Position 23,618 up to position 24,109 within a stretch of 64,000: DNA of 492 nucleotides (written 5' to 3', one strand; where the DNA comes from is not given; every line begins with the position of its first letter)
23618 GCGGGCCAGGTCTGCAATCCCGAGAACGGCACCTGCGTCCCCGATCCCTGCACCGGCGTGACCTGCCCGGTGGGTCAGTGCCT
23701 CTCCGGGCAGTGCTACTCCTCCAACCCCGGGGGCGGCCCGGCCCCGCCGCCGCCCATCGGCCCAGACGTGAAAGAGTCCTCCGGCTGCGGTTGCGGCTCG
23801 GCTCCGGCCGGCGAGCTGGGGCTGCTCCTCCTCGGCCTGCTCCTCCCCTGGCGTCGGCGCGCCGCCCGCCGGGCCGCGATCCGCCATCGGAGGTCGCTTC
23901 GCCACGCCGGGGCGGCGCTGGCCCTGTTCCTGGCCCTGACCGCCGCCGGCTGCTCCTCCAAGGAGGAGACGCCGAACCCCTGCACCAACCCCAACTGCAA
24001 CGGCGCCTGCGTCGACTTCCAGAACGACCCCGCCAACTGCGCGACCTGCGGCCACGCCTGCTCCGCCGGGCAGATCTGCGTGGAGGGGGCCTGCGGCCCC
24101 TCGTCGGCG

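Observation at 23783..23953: Internal MYXO-CTERM-like tag followed, with no stop or start codon, by a lipoprotein signal peptide: possible two-lipoprotein polyprotein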

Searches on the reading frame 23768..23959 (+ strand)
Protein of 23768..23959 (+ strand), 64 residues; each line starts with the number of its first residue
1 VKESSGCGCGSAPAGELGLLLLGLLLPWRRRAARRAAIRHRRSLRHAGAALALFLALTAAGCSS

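Call 48: search_protein_representatives(alignment_id=A2)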
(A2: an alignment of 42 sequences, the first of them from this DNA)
Query: 42 sequences, 57 profile positions. Proteins with E-value up to 0.001 (for the whole library): 41; up to 1e-10: 6; up to 1e-30: 0. The best 41 are listed.
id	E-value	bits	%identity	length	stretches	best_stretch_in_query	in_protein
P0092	1.9e-12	63.0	-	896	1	2-56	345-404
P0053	2.5e-12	62.7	-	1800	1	2-56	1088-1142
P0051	4.2e-12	62.0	-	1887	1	2-57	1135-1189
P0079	1.4e-11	60.3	-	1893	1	2-56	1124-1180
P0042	3.1e-11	59.2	-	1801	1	2-56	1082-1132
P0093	3.6e-11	59.0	-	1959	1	2-56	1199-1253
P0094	5.4e-10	55.2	-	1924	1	2-56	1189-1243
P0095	9.0e-10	54.5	-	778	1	2-57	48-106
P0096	6.6e-09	51.7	-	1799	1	3-57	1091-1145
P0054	6.0e-08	48.6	-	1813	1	3-57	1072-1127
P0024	6.7e-08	48.5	-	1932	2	2-56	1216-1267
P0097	1.6e-06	44.1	-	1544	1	2-56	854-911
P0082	2.4e-06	43.5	-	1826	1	2-56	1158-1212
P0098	8.4e-06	41.8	-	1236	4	2-34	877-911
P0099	9.4e-06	41.6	-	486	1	5-56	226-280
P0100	2.4e-05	40.3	-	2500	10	17-51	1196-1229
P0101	3.0e-05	40.0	-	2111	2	3-45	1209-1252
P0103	4.5e-05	39.4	-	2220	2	3-50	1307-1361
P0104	4.9e-05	39.3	-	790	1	2-50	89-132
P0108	1.6e-04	37.7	-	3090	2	4-48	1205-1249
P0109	2.1e-04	37.3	-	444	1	3-56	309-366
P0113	3.1e-04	36.8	-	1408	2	4-56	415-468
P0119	6.7e-04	35.7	-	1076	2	5-56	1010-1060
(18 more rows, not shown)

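Call 54: list_cluster_members(proteins=[P0113, P0099, P0101, P0103, P0108, P0098, P0119, P0109, P0104, P0100])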
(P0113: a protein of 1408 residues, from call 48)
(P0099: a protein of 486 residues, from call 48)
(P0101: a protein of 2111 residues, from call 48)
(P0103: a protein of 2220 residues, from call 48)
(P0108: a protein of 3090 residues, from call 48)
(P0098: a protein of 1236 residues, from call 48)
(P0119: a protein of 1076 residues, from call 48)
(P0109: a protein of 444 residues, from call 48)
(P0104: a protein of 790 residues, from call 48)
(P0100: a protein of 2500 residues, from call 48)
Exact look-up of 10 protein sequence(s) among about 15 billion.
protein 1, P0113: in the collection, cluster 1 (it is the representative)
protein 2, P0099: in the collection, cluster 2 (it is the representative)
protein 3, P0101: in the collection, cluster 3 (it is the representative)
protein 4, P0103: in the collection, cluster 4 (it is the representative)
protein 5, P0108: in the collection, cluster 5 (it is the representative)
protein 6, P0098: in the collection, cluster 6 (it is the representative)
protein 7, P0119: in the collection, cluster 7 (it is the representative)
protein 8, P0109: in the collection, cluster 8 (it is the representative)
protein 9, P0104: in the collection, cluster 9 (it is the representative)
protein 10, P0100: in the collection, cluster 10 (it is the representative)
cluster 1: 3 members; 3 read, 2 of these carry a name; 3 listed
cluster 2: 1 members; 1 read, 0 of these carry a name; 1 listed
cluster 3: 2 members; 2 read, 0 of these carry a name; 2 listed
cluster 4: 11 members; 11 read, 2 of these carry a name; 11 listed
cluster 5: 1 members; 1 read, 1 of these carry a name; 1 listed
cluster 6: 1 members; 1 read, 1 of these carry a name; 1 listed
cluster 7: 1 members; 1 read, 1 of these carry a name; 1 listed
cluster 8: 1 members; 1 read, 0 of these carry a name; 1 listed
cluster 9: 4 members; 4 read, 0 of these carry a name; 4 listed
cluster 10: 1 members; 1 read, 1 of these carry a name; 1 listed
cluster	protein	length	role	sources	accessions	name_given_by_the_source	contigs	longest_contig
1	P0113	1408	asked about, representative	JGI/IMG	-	MYXO-CTERM domain-containing protein/uncharacterized delta-60 repeat protein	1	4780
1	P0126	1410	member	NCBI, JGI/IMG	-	MYXO-CTERM domain-containing protein/uncharacterized delta-60 repeat protein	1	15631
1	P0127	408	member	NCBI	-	-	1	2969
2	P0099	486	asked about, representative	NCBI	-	-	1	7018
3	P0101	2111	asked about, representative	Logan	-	-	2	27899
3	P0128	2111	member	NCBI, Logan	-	-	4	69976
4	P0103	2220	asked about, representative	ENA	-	-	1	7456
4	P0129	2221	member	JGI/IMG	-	MYXO-CTERM domain-containing protein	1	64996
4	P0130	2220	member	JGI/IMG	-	MYXO-CTERM domain-containing protein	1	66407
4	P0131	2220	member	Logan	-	-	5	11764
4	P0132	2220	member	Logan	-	-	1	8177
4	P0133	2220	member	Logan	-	-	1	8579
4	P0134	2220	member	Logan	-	-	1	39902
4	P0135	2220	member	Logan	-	-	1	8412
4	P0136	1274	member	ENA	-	-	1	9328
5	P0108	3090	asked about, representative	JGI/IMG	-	subtilase family serine protease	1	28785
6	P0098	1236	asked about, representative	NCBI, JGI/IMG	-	MYXO-CTERM domain-containing protein/uncharacterized protein (TIGR03382 family)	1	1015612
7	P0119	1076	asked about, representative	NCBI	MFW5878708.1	MAG: putative Ig domain-containing protein, partial [Myxococcota bacterium]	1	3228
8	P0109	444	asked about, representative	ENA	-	-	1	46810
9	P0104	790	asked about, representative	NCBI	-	-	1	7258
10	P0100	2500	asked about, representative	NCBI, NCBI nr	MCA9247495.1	MAG: PEP-CTERM sorting domain-containing protein [Planctomycetales bacterium] | PEP-CTERM sorting domain-containing protein [Planctomycetales bacterium]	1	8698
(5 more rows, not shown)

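Call 72: search_protein_families(library=ncbifam, alignment_id=A2, max_evalue=0.01)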
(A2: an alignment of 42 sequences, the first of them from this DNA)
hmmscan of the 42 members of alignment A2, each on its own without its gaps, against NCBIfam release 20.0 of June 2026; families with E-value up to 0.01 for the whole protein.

A. member 1, seq(64 aa): 1 family
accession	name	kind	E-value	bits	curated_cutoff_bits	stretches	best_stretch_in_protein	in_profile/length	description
NF045638.1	Mrt_dep_phytase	exception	0.0063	15.2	440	1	2-32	398-429/430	myxosortase-dependent phytase-like phosphatase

B. families by the number of members that match (of 42 scanned): 7 families
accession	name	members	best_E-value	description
TIGR03901.2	MYXO-CTERM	38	8e-08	MYXO-CTERM sorting domain-containing protein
TIGR03382.1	GC_trans_RRR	32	3.3e-05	MYXO-CTERM sorting domain-containing protein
NF045638.1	Mrt_dep_phytase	16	1.8e-05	myxosortase-dependent phytase-like phosphatase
NF045522.1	MXAN_2561_fam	5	0.003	MXAN_2561 family MXYO-CTERM-anchored protein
NF045523.1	MXAN_5453_fam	4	0.0019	MXAN_5453 family MXYO-CTERM-anchored protein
TIGR04288.2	CGP_CTERM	1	0.00053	CGP-CTERM sorting domain-containing protein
NF041936.1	MXAN_0125_fam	1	0.004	MXAN_0125 family MYXO-CTERM protein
